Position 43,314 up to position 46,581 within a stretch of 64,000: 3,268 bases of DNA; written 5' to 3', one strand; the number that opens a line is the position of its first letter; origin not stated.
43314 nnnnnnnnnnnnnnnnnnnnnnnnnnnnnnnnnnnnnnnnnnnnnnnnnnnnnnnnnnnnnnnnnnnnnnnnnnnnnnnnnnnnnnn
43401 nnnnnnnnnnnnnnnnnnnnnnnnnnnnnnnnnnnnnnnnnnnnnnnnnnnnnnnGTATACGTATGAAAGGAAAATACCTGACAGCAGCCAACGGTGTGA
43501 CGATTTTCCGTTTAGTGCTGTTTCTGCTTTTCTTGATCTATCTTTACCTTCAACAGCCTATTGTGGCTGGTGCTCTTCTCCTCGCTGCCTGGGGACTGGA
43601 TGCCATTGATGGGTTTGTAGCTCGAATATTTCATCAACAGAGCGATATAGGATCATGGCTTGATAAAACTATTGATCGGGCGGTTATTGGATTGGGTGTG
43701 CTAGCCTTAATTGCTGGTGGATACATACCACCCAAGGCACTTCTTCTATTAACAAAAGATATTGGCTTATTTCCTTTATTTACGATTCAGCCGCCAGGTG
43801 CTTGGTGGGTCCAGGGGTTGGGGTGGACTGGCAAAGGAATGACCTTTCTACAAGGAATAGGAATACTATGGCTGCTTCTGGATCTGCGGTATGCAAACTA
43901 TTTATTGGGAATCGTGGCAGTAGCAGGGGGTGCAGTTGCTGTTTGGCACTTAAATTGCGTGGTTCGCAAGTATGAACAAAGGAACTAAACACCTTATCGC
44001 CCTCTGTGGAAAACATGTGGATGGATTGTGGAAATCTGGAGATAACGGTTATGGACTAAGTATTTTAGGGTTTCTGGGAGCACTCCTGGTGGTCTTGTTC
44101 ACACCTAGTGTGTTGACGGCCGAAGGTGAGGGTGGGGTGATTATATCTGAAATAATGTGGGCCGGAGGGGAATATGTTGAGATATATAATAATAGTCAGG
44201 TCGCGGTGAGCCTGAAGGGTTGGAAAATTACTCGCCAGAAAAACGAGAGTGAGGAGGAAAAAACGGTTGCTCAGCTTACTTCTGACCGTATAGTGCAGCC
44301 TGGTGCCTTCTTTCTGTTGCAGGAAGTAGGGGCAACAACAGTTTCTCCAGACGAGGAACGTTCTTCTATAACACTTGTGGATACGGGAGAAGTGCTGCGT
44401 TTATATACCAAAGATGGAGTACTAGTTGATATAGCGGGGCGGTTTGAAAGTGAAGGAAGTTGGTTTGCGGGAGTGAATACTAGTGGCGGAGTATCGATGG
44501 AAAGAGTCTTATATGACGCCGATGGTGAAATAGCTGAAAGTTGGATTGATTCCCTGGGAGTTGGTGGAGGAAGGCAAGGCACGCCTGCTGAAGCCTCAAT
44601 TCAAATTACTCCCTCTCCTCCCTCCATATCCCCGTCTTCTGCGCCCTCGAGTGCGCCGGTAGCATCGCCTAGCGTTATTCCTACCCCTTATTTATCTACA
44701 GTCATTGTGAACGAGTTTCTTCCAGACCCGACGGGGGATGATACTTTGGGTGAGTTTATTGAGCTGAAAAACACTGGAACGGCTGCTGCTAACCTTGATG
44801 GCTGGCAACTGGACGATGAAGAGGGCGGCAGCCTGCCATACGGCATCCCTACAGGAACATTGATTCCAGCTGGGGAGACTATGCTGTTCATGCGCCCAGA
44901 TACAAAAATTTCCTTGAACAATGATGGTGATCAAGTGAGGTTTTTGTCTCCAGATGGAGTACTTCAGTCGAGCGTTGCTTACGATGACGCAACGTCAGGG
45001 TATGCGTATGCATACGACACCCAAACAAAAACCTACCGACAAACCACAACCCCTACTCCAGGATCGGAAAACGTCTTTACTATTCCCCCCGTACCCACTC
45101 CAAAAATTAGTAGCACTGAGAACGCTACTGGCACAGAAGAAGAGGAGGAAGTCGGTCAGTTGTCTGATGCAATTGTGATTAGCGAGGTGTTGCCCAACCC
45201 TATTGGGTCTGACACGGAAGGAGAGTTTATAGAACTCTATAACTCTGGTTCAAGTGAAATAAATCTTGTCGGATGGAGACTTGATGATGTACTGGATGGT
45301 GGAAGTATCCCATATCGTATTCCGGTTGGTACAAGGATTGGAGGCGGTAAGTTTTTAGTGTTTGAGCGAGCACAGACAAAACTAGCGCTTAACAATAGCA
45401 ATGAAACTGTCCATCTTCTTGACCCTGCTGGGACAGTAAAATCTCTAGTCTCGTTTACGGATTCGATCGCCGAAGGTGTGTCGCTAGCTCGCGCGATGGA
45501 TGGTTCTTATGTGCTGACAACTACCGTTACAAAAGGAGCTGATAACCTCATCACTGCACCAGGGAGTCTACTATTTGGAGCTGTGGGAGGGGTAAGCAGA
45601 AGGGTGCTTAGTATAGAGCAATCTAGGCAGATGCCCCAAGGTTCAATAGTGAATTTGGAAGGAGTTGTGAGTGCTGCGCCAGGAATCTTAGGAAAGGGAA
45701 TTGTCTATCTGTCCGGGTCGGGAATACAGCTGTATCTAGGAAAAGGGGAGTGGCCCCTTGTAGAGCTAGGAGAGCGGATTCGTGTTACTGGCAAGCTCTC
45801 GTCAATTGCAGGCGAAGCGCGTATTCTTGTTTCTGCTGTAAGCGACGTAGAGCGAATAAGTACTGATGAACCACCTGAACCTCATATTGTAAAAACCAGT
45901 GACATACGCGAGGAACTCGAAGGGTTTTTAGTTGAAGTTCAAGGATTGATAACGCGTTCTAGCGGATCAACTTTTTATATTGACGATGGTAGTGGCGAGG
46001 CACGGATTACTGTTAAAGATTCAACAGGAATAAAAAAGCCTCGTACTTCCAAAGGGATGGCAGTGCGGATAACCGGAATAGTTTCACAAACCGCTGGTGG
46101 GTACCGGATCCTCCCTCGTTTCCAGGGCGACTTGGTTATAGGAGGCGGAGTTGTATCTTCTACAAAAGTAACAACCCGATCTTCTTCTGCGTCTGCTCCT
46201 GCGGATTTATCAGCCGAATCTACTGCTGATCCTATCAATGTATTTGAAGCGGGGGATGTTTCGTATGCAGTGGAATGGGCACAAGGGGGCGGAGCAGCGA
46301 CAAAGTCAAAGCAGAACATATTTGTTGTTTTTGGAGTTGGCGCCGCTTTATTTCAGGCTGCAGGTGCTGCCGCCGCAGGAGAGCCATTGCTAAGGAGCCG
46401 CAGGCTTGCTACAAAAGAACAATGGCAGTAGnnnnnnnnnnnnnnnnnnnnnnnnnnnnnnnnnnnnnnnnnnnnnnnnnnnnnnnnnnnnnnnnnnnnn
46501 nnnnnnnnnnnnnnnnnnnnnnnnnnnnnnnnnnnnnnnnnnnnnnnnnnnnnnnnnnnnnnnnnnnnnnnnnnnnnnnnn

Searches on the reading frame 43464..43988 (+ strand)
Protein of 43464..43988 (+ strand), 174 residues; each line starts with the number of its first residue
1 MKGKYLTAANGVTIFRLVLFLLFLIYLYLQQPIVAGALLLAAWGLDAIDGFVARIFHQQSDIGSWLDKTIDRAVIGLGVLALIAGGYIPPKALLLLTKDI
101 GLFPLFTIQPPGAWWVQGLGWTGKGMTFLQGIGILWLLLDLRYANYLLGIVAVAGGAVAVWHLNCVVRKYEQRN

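Call 59: search_protein_families(library=pfam, proteins=[window:43464-43988:+], max_evalue=0.001)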
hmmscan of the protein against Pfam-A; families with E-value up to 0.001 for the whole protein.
window:43464-43988:+ (174 aa): 1 family
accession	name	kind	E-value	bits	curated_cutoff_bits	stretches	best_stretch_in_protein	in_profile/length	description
PF01066.26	CDP-OH_P_transf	-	4.5e-17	63.3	22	1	7-153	2-147/152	CDP-alcohol phosphatidyltransferase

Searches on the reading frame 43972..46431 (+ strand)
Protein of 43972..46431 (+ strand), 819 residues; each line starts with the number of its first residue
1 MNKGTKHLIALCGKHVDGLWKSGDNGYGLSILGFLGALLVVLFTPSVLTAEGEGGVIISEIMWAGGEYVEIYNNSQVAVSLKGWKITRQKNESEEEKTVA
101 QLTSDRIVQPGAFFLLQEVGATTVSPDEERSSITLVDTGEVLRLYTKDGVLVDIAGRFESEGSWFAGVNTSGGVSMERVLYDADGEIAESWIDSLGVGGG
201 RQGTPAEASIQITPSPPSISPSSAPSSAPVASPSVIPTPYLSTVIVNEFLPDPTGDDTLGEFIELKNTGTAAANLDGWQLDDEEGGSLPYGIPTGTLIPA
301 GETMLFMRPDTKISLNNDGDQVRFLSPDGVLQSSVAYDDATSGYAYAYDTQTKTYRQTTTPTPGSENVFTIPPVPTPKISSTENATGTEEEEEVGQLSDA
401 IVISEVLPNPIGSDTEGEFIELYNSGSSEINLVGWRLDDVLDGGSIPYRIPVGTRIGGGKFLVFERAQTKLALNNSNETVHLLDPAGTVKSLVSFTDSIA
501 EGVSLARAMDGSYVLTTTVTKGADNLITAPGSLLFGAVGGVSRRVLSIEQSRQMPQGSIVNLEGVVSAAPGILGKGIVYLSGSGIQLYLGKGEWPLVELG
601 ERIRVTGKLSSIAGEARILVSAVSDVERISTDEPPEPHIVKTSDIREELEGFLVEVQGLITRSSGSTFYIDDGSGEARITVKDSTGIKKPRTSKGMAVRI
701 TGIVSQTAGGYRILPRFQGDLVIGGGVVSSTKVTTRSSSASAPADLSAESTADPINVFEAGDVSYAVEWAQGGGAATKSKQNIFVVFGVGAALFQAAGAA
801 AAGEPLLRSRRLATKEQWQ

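Call 14: find_encoding_contigs(protein=window:43972-46428:+, flank=10000, max_places=2)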
Protein window:43972-46428:+ (819 aa): no gene with exactly this product is on record in the collection.

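Call 50: search_protein_families(library=pfam, proteins=[window:43972-46431:+], max_evalue=0.0001)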
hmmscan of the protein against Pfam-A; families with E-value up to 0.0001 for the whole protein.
window:43972-46431:+ (819 aa): 2 families
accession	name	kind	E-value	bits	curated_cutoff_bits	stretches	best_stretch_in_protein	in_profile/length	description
PF00932.25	LTD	-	2.4e-50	169.9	34.3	3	242-337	6-107/109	Lamin Tail Domain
PF01336.31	tRNA_anti-codon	-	2.5e-05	24.6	27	0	654-713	1-67/75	OB-fold nucleic acid binding domain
